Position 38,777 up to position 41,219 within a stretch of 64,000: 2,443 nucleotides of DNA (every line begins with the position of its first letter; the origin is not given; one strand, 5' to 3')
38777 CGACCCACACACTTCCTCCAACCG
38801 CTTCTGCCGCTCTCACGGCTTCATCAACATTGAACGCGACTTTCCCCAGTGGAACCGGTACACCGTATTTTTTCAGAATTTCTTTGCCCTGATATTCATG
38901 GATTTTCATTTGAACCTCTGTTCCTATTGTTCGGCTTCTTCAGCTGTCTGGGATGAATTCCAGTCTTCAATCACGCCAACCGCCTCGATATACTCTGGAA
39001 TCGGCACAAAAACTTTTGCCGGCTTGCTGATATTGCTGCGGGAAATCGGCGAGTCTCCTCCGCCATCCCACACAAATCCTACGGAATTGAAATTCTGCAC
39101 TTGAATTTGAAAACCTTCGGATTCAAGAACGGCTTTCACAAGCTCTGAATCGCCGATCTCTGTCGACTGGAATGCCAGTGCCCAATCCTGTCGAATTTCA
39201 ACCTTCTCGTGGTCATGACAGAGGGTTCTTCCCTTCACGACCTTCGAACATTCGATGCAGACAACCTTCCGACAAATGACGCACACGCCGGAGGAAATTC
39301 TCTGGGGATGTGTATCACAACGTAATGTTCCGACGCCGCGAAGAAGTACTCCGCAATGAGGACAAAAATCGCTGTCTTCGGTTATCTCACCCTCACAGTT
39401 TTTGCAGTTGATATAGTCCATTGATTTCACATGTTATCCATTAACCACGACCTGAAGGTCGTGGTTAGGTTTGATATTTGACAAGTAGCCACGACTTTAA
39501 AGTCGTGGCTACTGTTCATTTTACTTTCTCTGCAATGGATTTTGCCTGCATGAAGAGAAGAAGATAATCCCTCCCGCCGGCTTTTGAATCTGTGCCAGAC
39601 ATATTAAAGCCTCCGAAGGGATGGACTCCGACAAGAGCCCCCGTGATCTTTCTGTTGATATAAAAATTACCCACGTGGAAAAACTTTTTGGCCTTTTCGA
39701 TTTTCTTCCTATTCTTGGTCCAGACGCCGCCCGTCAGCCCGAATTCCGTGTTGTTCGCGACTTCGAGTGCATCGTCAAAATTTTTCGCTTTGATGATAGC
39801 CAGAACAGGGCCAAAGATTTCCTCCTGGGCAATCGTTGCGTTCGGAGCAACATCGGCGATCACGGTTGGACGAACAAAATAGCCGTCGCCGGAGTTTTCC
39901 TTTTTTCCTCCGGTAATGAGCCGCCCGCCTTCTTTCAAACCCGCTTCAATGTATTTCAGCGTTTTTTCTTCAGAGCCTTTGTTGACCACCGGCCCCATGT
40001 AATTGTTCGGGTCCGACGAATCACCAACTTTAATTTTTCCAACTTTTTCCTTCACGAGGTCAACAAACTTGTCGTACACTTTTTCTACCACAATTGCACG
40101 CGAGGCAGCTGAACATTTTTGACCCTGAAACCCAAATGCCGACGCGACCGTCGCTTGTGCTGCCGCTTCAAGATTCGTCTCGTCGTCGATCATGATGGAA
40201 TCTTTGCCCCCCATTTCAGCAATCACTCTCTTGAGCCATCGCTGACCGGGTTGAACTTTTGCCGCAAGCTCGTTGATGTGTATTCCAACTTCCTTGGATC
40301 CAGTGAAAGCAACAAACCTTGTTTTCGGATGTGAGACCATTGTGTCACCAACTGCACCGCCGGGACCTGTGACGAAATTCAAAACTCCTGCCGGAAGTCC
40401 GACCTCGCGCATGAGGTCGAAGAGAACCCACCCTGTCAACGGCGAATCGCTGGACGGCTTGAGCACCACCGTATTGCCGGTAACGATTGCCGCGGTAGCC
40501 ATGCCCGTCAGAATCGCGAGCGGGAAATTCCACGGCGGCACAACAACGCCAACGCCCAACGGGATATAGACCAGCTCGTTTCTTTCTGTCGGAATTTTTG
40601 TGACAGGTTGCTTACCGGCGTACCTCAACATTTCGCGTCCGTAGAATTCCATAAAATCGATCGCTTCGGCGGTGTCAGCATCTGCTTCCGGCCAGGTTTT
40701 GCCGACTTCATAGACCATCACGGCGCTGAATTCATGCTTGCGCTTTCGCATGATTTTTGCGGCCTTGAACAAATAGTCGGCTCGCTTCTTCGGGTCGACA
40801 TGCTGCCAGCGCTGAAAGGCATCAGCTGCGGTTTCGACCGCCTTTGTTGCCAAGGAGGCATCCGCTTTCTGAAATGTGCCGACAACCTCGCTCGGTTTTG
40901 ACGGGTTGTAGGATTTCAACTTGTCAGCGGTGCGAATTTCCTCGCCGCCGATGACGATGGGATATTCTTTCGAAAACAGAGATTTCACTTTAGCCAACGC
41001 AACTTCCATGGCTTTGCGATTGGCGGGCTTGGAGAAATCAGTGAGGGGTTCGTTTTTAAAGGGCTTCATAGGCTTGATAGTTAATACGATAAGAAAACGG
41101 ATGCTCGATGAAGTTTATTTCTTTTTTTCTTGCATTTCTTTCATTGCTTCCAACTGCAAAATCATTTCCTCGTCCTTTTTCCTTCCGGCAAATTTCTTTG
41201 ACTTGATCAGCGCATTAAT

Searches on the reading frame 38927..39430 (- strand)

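Call 3: search_protein_families(library=pfam, proteins=[window:38927-39430:-], max_evalue=1)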
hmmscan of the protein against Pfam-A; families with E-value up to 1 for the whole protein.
window:38927-39430:- (168 aa): 6 families
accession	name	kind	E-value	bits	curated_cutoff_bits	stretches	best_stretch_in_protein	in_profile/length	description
PF12773.13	DZR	-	2.2e-05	24.9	27.3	1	9-66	1-35/45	Double zinc ribbon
PF10571.15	UPF0547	-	0.0011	19.5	29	1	8-27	2-21/26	Uncharacterised protein family UPF0547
PF24460.1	DUF7575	-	0.0016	18.2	28.5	1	7-27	4-24/28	Domain of unknown function (DUF7575)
PF17032.10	Zn_ribbon_15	-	0.002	19.3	28.9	1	6-27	52-73/73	zinc-ribbon family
PF13248.11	Zn_ribbon_3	-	0.018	15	27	1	7-29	3-25/26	zinc-ribbon domain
PF13240.11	Zn_Ribbon_1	-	0.05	13.9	25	1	9-27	2-20/23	zinc-ribbon domain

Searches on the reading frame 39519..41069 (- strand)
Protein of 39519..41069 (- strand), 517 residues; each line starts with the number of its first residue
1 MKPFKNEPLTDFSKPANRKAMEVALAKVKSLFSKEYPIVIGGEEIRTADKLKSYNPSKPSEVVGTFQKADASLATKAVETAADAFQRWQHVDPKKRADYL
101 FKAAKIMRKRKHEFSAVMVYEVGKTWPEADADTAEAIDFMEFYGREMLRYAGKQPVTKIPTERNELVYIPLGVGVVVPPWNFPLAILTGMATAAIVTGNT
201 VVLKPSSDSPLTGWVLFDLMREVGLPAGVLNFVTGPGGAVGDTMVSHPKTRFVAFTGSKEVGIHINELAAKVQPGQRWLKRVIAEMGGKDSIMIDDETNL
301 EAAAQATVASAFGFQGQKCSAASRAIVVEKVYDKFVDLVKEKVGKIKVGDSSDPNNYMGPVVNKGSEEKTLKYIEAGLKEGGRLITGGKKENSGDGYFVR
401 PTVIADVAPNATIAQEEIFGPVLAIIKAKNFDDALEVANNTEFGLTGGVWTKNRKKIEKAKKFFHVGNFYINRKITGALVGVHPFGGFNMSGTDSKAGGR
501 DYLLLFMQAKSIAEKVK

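Call 3: search_protein_families(library=pfam, proteins=[window:39519-41069:-], max_evalue=1)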
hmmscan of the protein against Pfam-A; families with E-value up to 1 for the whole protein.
window:39519-41069:- (517 aa): 2 families
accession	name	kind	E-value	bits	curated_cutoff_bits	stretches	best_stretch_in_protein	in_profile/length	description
PF00171.27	Aldedh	-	1.1e-150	502.7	23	1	49-512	7-461/461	Aldehyde dehydrogenase family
PF05893.19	LuxC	-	0.017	14.5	21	1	168-340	86-256/401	Acyl-CoA reductase (LuxC)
